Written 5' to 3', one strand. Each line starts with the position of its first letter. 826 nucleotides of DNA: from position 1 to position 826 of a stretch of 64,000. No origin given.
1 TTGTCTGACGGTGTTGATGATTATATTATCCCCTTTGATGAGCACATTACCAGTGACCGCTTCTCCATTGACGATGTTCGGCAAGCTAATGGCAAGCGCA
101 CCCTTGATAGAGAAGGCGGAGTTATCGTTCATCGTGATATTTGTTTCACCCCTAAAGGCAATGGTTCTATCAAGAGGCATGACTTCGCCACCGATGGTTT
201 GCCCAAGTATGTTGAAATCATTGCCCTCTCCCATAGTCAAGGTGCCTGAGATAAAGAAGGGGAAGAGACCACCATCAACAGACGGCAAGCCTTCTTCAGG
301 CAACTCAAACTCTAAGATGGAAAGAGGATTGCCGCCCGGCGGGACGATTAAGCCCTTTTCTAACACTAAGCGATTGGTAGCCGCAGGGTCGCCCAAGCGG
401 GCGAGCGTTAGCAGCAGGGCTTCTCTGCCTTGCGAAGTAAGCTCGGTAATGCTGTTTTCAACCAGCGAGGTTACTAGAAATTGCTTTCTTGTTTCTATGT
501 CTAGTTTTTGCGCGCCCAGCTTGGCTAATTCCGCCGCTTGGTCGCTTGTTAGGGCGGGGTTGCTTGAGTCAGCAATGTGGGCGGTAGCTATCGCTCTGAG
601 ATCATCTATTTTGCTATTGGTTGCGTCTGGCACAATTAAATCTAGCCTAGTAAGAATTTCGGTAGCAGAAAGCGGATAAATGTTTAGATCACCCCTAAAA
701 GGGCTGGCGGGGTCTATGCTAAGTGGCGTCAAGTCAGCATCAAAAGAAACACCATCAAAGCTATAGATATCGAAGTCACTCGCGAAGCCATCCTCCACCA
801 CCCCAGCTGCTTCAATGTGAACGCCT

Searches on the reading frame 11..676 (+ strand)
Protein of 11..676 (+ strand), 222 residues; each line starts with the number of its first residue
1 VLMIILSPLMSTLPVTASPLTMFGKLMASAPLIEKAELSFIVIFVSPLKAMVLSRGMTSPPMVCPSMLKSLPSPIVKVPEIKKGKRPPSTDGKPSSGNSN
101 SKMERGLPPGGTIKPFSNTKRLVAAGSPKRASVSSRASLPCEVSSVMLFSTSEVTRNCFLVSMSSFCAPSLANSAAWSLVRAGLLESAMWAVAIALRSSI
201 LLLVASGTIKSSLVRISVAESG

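Call 89: search_protein_families(library=padloc, alignment_id=A5, max_evalue=0.00001)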
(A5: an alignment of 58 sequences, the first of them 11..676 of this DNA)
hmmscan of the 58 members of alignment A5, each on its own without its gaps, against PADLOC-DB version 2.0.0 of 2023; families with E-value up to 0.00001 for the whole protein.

A. member 1, window:11-676:+ (222 aa): 0 families

B. families by the number of members that match (of 58 scanned): 9 families
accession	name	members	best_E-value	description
PDLC04135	mad3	1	4.6e-27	mads_3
PDLC00441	ThsC2|ThsC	1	1.5e-12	HIT family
PDLC04134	mad2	1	8.6e-12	mads_2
PDLC04140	mad8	1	4.2e-10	mads_8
PDLC02807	DpdA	1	2.6e-09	DpdA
PDLC02510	BrxP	1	2.1e-07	BrxP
PDLC00284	PtuA1|PtuA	1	1.6e-06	AAA ATPase domain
PDLC04213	HEC-02A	1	3.1e-06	-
PDLC02980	AriA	1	3.3e-06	-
